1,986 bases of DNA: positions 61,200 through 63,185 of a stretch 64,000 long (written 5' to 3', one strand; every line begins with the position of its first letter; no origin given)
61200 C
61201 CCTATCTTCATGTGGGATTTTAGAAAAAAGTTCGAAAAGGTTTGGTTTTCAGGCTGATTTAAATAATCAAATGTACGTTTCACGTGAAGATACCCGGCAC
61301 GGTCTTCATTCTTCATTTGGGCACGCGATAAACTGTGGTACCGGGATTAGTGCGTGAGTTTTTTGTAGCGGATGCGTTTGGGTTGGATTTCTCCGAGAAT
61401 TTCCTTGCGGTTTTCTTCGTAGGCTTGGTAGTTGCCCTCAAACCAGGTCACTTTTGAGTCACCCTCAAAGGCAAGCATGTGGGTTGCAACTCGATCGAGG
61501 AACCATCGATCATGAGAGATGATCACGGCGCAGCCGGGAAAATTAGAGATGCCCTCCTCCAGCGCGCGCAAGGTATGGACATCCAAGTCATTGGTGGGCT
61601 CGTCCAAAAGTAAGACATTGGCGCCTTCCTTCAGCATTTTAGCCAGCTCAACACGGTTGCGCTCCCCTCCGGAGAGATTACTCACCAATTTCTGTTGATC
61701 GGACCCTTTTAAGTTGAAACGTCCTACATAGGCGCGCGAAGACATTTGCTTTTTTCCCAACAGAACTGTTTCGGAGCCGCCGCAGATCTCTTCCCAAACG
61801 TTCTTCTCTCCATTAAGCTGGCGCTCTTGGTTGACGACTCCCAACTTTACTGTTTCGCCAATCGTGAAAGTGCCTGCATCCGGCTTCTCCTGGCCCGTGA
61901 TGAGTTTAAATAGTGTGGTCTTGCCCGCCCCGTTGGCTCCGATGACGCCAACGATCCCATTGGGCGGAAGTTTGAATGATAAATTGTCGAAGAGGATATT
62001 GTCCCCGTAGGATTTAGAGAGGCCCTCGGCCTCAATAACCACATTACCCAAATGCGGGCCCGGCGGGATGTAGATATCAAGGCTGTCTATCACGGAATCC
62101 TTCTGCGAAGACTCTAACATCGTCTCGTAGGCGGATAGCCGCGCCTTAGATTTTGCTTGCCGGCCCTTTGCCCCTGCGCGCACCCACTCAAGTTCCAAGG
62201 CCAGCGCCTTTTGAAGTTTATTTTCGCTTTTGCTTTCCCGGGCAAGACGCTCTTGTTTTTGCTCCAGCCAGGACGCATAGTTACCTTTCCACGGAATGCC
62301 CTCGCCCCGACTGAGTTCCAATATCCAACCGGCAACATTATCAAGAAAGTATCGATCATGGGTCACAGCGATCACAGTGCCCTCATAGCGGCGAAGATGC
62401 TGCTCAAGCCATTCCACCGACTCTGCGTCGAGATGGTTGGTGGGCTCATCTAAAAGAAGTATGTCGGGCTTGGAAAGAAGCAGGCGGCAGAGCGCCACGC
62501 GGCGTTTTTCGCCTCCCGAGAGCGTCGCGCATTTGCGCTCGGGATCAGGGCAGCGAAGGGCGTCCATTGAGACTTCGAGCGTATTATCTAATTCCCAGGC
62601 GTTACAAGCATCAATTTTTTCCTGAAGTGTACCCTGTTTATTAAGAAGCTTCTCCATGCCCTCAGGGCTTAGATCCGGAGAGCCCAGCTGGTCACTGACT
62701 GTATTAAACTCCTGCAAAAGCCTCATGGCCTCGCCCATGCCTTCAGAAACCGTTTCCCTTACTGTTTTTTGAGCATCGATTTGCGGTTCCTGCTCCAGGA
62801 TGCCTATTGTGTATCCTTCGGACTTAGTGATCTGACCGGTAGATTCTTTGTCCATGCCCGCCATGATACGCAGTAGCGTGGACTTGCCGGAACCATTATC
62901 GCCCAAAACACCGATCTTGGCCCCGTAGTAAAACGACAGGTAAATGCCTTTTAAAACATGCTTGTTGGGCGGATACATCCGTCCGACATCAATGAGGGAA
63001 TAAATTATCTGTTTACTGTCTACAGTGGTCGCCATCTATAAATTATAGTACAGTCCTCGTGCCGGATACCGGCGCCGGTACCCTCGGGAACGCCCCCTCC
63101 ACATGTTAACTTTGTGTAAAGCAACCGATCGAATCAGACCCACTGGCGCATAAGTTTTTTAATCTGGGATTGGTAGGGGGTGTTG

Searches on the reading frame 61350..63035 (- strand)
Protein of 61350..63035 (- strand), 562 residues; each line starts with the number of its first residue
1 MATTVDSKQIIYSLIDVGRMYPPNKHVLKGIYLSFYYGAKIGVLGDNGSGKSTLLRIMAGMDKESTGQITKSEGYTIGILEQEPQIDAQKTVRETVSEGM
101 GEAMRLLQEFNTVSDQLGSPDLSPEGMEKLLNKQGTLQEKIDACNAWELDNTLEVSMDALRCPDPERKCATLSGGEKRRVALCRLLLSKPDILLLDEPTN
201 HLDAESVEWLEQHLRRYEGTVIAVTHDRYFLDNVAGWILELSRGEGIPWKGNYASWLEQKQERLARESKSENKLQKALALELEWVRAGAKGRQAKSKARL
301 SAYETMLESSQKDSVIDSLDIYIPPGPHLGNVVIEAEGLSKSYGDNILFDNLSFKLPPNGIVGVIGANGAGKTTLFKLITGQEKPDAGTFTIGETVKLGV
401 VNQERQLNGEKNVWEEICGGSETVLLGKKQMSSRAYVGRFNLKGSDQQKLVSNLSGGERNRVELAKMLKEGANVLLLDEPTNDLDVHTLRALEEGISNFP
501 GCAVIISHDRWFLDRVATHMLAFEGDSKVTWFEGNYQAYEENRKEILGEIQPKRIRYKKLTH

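Call 51: find_encoding_contigs(protein=window:61350-63035:-, flank=10000, max_places=2)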
Protein window:61350-63035:- (562 aa): no gene with exactly this product is on record in the collection.
